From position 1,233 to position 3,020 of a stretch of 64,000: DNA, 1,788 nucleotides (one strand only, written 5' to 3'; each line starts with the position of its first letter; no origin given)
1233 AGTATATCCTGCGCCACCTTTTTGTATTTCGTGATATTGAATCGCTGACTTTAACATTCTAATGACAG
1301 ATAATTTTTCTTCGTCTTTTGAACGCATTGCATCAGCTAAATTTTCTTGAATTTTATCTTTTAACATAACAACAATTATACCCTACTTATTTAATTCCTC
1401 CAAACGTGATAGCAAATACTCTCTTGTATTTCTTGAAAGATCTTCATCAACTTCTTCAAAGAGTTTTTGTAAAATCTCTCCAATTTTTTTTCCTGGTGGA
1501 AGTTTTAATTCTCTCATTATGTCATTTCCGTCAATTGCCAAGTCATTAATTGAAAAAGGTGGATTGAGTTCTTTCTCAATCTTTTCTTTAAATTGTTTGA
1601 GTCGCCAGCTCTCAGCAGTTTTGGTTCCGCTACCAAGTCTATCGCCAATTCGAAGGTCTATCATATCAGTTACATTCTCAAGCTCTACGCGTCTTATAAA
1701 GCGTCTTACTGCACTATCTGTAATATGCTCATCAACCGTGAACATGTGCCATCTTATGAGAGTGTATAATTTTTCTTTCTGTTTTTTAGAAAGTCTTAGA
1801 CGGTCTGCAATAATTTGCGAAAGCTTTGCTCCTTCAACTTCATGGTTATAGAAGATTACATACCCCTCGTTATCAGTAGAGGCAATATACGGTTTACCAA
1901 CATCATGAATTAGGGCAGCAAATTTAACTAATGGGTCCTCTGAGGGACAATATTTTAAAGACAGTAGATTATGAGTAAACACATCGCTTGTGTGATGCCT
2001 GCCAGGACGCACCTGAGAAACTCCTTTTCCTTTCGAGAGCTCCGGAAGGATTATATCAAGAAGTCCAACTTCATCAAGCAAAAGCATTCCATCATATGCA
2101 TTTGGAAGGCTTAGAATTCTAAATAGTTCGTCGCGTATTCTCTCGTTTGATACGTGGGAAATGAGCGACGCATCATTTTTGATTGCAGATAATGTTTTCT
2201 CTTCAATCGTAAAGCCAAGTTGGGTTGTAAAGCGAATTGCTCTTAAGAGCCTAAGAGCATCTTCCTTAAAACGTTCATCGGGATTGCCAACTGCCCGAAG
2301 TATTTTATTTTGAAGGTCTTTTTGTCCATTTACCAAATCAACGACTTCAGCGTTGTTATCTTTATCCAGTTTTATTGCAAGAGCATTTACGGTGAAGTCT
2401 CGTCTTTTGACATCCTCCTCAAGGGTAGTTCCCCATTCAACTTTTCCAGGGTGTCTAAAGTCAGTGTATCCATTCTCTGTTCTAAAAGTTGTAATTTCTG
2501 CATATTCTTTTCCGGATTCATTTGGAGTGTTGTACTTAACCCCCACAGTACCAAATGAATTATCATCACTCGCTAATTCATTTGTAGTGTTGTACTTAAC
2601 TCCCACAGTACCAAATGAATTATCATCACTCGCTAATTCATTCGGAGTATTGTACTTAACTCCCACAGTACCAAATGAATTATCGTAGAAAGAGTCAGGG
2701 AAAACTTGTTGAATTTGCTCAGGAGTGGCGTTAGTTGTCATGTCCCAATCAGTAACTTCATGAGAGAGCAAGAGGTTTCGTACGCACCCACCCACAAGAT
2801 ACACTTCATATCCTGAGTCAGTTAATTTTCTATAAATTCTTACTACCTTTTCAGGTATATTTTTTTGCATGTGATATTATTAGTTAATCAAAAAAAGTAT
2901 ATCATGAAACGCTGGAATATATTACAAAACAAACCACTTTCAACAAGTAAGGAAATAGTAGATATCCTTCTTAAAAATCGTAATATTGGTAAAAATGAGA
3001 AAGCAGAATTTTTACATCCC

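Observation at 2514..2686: In-frame 60-bp tandem triplication inside the catalytic head of the CCA-adding enzyme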

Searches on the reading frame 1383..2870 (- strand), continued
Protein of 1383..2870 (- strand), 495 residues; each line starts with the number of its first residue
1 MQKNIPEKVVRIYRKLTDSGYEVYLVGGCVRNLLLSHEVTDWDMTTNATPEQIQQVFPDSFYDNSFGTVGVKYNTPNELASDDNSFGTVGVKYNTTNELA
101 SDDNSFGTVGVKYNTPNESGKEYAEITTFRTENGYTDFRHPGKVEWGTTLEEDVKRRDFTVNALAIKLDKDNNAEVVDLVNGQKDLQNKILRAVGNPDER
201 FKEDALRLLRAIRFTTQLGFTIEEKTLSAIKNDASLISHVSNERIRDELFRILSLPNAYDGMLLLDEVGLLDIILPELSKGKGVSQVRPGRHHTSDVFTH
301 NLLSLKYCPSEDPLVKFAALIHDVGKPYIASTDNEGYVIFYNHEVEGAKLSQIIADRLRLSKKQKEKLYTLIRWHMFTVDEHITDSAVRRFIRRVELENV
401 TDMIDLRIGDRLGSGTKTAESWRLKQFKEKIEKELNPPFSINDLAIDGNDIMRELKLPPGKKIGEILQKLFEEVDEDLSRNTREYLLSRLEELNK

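Call 63: predict_structure(alignment_id=A2)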
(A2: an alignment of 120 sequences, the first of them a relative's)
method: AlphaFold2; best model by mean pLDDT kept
length: 471 residues; sequences in the alignment: 120
mean_pLDDT: 88.4   pTM: 0.83
mean pLDDT of the five models: 88.4, 87.2, 86.2, 85.9, 85.1
residues with pLDDT >= 90: 328; 70-90: 101; 50-70: 22; < 50: 20
segments of 3 or more residues with pLDDT < 50: 77-96
pLDDT, mean of each block of 10 residues (from residue 1): 90 96 96 93 96 95 90 60 27 50 95 91 93 96 92 96 97 95 97 96 98 97 98 96 97 94 64 94 95 97 91 86 97 97 96 77 84 87 90 70 78 77 92 91 92 90 90 69
secondary structure, 60 per line:
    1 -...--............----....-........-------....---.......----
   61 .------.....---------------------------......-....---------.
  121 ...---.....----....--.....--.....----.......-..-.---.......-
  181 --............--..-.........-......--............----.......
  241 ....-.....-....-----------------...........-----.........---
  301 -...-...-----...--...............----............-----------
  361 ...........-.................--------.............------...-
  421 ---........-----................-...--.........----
elements in order: H7-18 E23-26 H28-35 E43-46 H50-56 E68-72 E100-105 E107-110 E120-123 H127-131 E142-146 E149-153 H158-164 H173-179 H183-194 H200-208 H210-215 H218-229 H234-244 H246-250 H252-255 H273-283 H289-297 E306-308 E314-316 H319-333 H338-349 H361-371 H373-389 H398-410 H424-431 H437-452 H459-467

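Call 76: find_homologous_proteins(query=P0008, max_evalue=1e-50)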
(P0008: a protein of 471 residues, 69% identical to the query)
Query P0008 (471 aa): 7893 proteins with E <= 1e-50 among 8000 candidates; the best 120 are listed.
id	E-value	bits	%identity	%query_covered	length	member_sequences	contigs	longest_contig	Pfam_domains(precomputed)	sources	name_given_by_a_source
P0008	0.0e+0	1064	100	100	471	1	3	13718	PF01743.27,PF12627.13,PF01966.29,PF13735.13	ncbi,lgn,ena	-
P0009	0.0e+0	1063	100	100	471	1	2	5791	PF01743.27,PF12627.13,PF01966.29,PF13735.13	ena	-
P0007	0.0e+0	1060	100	100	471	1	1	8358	PF01743.27,PF12627.13,PF01966.29,PF13735.13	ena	-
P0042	1.5e-258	876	83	99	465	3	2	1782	PF01743.27,PF12627.13,PF01966.29,PF13735.13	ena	-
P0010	1.9e-240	816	77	99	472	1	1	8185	PF01743.27,PF12627.13,PF01966.29,PF13735.13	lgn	-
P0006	8.1e-239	811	78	99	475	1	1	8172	PF01743.27,PF12627.13,PF01966.29,PF13735.13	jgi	jgi:putative nucleotidyltransferase with HDIG domain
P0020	1.0e-231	788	75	99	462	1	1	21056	PF01743.27,PF12627.13,PF01966.29,PF13735.13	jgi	jgi:putative nucleotidyltransferase with HDIG domain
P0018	5.1e-230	782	76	99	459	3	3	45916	PF01743.27,PF12627.13,PF01966.29,PF13735.13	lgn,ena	-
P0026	7.4e-230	781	73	100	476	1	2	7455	PF01743.27,PF12627.13,PF01966.29,PF13735.13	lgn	-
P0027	1.3e-229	781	76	99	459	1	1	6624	PF01743.27,PF12627.13,PF01966.29,PF13735.13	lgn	-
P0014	5.5e-229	779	75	100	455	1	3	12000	PF01743.27,PF12627.13,PF01966.29,PF13735.13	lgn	-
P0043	5.8e-229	779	75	99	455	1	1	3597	PF01743.27,PF12627.13,PF01966.29,PF13735.13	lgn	-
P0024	5.0e-228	775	75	100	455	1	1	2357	PF01743.27,PF12627.13,PF01966.29,PF13735.13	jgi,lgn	jgi:putative nucleotidyltransferase with HDIG domain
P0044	2.0e-227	773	75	98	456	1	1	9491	PF01743.27,PF12627.13,PF01966.29,PF13735.13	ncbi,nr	ncbi:MAG: CCA tRNA nucleotidyltransferase [Candidatus Levybacteria bacterium]|nr:CCA tRNA nucleotidy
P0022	2.8e-226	770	75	98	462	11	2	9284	PF01743.27,PF12627.13,PF01966.29,PF13735.13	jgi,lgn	jgi:putative nucleotidyltransferase with HDIG domain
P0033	3.5e-226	769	74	100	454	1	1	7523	PF01743.27,PF12627.13,PF01966.29,PF13735.13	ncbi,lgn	-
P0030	8.9e-226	768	75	99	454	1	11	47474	PF01743.27,PF12627.13,PF01966.29,PF13735.13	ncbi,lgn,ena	-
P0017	1.1e-225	768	75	98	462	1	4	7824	PF01743.27,PF12627.13,PF01966.29,PF13735.13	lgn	-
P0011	2.2e-225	767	75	99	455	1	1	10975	PF01743.27,PF12627.13,PF01966.29,PF13735.13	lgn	-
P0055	3.9e-225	766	73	99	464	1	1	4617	PF01743.27,PF12627.13,PF01966.29,PF13735.13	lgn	-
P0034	8.8e-225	765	75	99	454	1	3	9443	PF01743.27,PF12627.13,PF01966.29,PF13735.13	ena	-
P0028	1.0e-224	765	73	99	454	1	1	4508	PF01743.27,PF12627.13,PF01966.29,PF13735.13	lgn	-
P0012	3.6e-224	763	74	98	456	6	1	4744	PF01743.27,PF12627.13,PF01966.29,PF13735.13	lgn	-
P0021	3.9e-224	763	74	100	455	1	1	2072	PF01743.27,PF12627.13,PF01966.29,PF13735.13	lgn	-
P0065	4.7e-224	762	73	100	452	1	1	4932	PF01743.27,PF12627.13,PF01966.29,PF13735.13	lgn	-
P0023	1.3e-223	761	73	99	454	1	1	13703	PF01743.27,PF12627.13,PF01966.29,PF13735.13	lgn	-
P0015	1.7e-223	761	74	99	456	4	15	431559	PF01743.27,PF12627.13,PF01966.29,PF13735.13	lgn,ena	-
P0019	2.9e-223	760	74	98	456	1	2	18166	PF01743.27,PF12627.13,PF01966.29,PF13735.13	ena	-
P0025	5.9e-223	759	74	100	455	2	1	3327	PF01743.27,PF12627.13,PF01966.29,PF13735.13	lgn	-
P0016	6.8e-223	759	74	100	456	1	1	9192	PF01743.27,PF12627.13,PF01966.29,PF13735.13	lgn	-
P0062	1.8e-222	757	70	99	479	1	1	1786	PF01743.27,PF12627.13,PF01966.29,PF13735.13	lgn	-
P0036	5.9e-222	755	73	99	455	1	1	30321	PF01743.27,PF12627.13,PF01966.29,PF13735.13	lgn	-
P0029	2.3e-221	753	73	100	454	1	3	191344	PF01743.27,PF12627.13,PF01966.29,PF13735.13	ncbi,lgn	-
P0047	2.7e-221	753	73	98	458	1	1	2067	PF01743.27,PF12627.13,PF01966.29,PF13735.13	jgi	jgi:tRNA nucleotidyltransferase (CCA-adding enzyme)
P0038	5.8e-221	752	71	100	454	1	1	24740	PF01743.27,PF12627.13,PF01966.29,PF13735.13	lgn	-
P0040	2.4e-220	750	73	99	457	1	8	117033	PF01743.27,PF12627.13,PF01966.29,PF13735.13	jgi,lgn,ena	-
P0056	3.0e-220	750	72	99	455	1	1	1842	PF01743.27,PF12627.13,PF01966.29,PF13735.13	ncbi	-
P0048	3.6e-220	750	72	100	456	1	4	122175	PF01743.27,PF12627.13,PF01966.29,PF13735.13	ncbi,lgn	-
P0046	1.2e-219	748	71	100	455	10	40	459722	PF01743.27,PF12627.13,PF01966.29,PF13735.13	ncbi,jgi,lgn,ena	jgi:putative nucleotidyltransferase with HDIG domain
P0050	3.5e-219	746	71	99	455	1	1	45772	PF01743.27,PF12627.13,PF01966.29,PF13735.13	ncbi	-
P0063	7.6e-219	745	72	99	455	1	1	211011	PF01743.27,PF12627.13,PF01966.29,PF13735.13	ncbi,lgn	-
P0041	7.7e-219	745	70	100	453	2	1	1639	PF01743.27,PF12627.13,PF01966.29,PF13735.13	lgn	-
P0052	1.2e-218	744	71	99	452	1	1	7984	PF01743.27,PF12627.13,PF01966.29,PF13735.13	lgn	-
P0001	1.3e-218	744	71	100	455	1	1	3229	PF01743.27,PF12627.13,PF01966.29,PF13735.13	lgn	-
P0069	2.4e-218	744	70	100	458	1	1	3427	PF01743.27,PF12627.13,PF01966.29,PF13735.13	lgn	-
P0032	2.6e-218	743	72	100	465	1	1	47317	PF01743.27,PF12627.13,PF01966.29,PF13735.13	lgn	-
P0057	2.2e-217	740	70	100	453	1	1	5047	PF01743.27,PF12627.13,PF01966.29,PF13735.13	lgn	-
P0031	3.4e-217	740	72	99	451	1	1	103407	PF01743.27,PF12627.13,PF01966.29,PF13735.13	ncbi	-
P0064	4.8e-217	739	72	99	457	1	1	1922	PF01743.27,PF12627.13,PF01966.29,PF13735.13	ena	-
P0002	5.2e-217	739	70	99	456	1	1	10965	PF01743.27,PF12627.13,PF01966.29,PF13735.13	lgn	-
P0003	8.0e-217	738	70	100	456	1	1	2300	PF01743.27,PF12627.13,PF01966.29,PF13735.13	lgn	-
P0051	1.1e-216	738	70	99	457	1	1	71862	PF01743.27,PF12627.13,PF01966.29,PF13735.13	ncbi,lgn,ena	-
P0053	1.8e-216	737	71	99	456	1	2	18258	PF01743.27,PF12627.13,PF01966.29,PF13735.13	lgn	-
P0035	2.1e-216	737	71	99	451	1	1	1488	PF01743.27,PF12627.13,PF01966.29,PF13735.13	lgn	-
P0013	5.8e-216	736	72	99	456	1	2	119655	PF01743.27,PF12627.13,PF01966.29,PF13735.13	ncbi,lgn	-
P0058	7.1e-216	735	71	99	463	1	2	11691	PF01743.27,PF12627.13,PF01966.29,PF13735.13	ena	-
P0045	2.3e-215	734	70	99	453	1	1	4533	PF01743.27,PF12627.13,PF01966.29,PF13735.13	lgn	-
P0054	2.7e-215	733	69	100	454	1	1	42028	PF01743.27,PF12627.13,PF01966.29,PF13735.13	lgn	-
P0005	1.8e-214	731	69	99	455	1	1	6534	PF01743.27,PF12627.13,PF01966.29,PF13735.13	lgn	-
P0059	8.7e-214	728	70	99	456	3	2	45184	PF01743.27,PF12627.13,PF01966.29,PF13735.13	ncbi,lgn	-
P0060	2.1e-211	721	69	99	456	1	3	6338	PF01743.27,PF12627.13,PF01966.29,PF13735.13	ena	-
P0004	2.9e-210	717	67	99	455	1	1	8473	PF01743.27,PF12627.13,PF01966.29,PF13735.13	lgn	-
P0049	5.0e-210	716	68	100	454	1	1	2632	PF01743.27,PF12627.13,PF01966.29,PF13735.13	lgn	-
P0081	5.8e-210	716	69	99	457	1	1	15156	PF01743.27,PF12627.13,PF01966.29,PF13735.13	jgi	jgi:putative nucleotidyltransferase with HDIG domain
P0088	3.0e-208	710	66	100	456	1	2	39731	PF01743.27,PF12627.13,PF01966.29,PF13735.13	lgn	-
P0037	2.4e-207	707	68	99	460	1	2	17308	PF01743.27,PF12627.13,PF01966.29,PF13735.13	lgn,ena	-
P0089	7.4e-207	706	67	100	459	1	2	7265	PF01743.27,PF12627.13,PF01966.29,PF13735.13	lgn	-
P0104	1.1e-206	705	67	100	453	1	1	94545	PF01743.27,PF12627.13,PF01966.29,PF13735.13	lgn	-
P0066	4.4e-206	703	67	100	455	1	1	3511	PF01743.27,PF12627.13,PF01966.29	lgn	-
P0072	6.0e-206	703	67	100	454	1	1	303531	PF01743.27,PF12627.13,PF01966.29,PF13735.13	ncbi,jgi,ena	-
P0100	2.0e-204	698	72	93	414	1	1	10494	PF01743.27,PF12627.13,PF01966.29,PF13735.13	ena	-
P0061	2.4e-204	697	67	99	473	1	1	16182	PF01743.27,PF12627.13,PF01966.29,PF13735.13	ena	-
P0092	4.8e-204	696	66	100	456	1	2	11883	PF01743.27,PF12627.13,PF01966.29,PF13735.13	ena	-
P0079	2.0e-203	694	66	99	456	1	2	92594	PF01743.27,PF12627.13,PF01966.29,PF13735.13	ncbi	-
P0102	3.1e-203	694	66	100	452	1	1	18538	PF01743.27,PF12627.13,PF01966.29,PF13735.13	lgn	-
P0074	3.3e-203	694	65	100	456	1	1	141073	PF01743.27,PF12627.13,PF01966.29,PF13735.13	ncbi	-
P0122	4.3e-203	693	64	100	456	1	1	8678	PF01743.27,PF12627.13,PF01966.29,PF13735.13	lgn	-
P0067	6.5e-203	693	66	100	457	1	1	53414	PF01743.27,PF12627.13,PF01966.29,PF13735.13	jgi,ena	-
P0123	7.1e-203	693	65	100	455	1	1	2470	PF01743.27,PF12627.13,PF01966.29,PF13735.13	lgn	-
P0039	8.0e-203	692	67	99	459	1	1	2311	PF01743.27,PF12627.13,PF01966.29,PF13735.13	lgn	-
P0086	9.5e-203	692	65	100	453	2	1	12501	PF01743.27,PF12627.13,PF01966.29,PF13735.13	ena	-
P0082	1.2e-202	692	65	99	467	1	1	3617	PF01743.27,PF12627.13,PF01966.29,PF13735.13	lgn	-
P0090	6.8e-202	689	65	99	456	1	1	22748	PF01743.27,PF12627.13,PF01966.29,PF13735.13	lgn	-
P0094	8.4e-202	689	67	99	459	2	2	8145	PF01743.27,PF12627.13,PF01966.29,PF13735.13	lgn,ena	-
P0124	1.0e-201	689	65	100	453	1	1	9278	PF01743.27,PF12627.13,PF01966.29,PF13735.13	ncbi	ncbi:MAG: CCA tRNA nucleotidyltransferase [Candidatus Levyibacteriota bacterium]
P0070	2.3e-201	688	67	99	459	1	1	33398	PF01743.27,PF12627.13,PF01966.29,PF13735.13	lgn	-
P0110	5.1e-201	686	65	100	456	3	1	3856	PF01743.27,PF12627.13,PF01966.29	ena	-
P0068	9.6e-201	685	64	100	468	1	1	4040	PF01743.27,PF12627.13,PF01966.29,PF13735.13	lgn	-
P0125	1.9e-200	685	65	100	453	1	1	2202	PF01743.27,PF12627.13,PF01966.29,PF13735.13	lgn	-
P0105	7.1e-200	683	65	99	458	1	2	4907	PF01743.27,PF12627.13,PF01966.29,PF13735.13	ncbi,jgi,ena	-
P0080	7.4e-200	683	65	100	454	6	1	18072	PF01743.27,PF12627.13,PF01966.29,PF13735.13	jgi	-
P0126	9.2e-200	682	64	100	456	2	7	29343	PF01743.27,PF12627.13,PF01966.29,PF13735.13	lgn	-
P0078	1.3e-199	682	65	99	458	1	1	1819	PF01743.27,PF12627.13,PF01966.29,PF13735.13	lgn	-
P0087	4.2e-199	680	65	99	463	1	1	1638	PF01743.27,PF12627.13,PF01966.29,PF13735.13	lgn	-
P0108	1.5e-198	678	66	99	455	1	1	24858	PF01743.27,PF12627.13,PF01966.29,PF13735.13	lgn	-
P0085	1.7e-198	678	65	99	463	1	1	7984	PF01743.27,PF12627.13,PF01966.29,PF13735.13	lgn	-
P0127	1.7e-198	678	65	99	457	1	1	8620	PF01743.27,PF12627.13,PF01966.29,PF13735.13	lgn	-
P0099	1.8e-198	678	66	99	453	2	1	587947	PF01743.27,PF12627.13,PF01966.29,PF13735.13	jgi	-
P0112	7.8e-198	676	66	100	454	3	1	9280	PF01743.27,PF12627.13,PF01966.29,PF13735.13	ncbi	-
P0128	1.6e-197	675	64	100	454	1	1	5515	PF01743.27,PF12627.13,PF01966.29,PF13735.13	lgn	-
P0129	2.1e-197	674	64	100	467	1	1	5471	PF01743.27,PF12627.13,PF01966.29,PF13735.13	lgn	-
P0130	6.8e-197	673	65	99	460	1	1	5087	PF01743.27,PF12627.13,PF01966.29,PF13735.13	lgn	-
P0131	9.3e-197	672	65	99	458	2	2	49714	PF01743.27,PF12627.13,PF01966.29,PF13735.13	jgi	jgi:tRNA nucleotidyltransferase (CCA-adding enzyme)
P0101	1.3e-196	672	64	99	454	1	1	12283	PF01743.27,PF12627.13,PF01966.29,PF13735.13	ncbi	-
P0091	1.4e-196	672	64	100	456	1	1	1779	PF01743.27,PF12627.13,PF01966.29,PF13735.13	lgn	-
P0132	1.4e-196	672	64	100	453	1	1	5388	PF01743.27,PF12627.13,PF01966.29,PF13735.13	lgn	-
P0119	1.5e-196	672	64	100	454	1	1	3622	PF01743.27,PF12627.13,PF01966.29,PF13735.13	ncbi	-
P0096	1.9e-196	671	63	99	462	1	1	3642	PF01743.27,PF12627.13,PF01966.29,PF13735.13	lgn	-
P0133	2.0e-196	671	64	100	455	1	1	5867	PF01743.27,PF12627.13,PF01966.29,PF13735.13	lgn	-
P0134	2.9e-196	671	64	99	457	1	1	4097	PF01743.27,PF12627.13,PF01966.29,PF13735.13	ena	-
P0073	3.6e-196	670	64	99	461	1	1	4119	PF01743.27,PF12627.13,PF01966.29,PF13735.13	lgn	-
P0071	5.0e-196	670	64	99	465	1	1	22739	PF01743.27,PF12627.13,PF01966.29,PF13735.13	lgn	-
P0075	8.7e-196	669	65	99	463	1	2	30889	PF01743.27,PF12627.13,PF01966.29,PF13735.13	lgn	-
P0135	9.5e-196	669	64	100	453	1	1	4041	PF01743.27,PF12627.13,PF01966.29,PF13735.13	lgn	-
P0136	1.1e-195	669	64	99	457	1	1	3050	PF01743.27,PF12627.13,PF01966.29,PF13735.13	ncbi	-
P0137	1.7e-195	668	63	99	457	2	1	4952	PF01743.27,PF12627.13,PF01966.29,PF13735.13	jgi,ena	-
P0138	1.7e-195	668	64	100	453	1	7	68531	PF01743.27,PF12627.13,PF01966.29,PF13735.13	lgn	-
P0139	2.0e-195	668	65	99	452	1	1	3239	PF01743.27,PF12627.13,PF01966.29,PF13735.13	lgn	-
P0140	2.6e-195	668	65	97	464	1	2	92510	PF01743.27,PF12627.13,PF01966.29,PF13735.13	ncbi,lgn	-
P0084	4.4e-195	667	64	99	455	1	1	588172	PF01743.27,PF12627.13,PF01966.29,PF13735.13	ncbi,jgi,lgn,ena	-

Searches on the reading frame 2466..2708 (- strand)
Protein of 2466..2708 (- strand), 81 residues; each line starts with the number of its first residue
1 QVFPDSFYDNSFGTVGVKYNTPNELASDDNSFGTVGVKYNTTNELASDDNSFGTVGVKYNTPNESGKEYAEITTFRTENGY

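Call 19: find_homologous_proteins(query=window:2466-2708:-, max_evalue=0.00001)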
Query seq(81 aa) (81 aa): 1 proteins with E <= 0.00001 among 2 candidates.
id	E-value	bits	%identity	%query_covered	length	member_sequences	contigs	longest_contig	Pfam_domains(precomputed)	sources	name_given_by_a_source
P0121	3.1e-17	80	50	94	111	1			PF01743.27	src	-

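Call 79: search_protein_representatives(protein=window:2466-2708:-)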
Query: 81 residues. Proteins with E-value up to 0.001 (for the whole library): 7; up to 1e-10: 0; up to 1e-30: 0. The best 7 are listed.
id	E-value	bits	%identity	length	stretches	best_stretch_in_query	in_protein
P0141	9.6e-06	42.2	33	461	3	9-68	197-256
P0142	9.7e-06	42.1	33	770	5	11-57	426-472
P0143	2.4e-05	40.9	33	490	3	12-61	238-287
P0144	4.7e-05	40.0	27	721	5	10-64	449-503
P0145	4.8e-05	39.9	33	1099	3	8-61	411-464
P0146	1.4e-04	38.4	68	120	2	2-23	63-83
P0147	5.3e-04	36.6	34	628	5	10-68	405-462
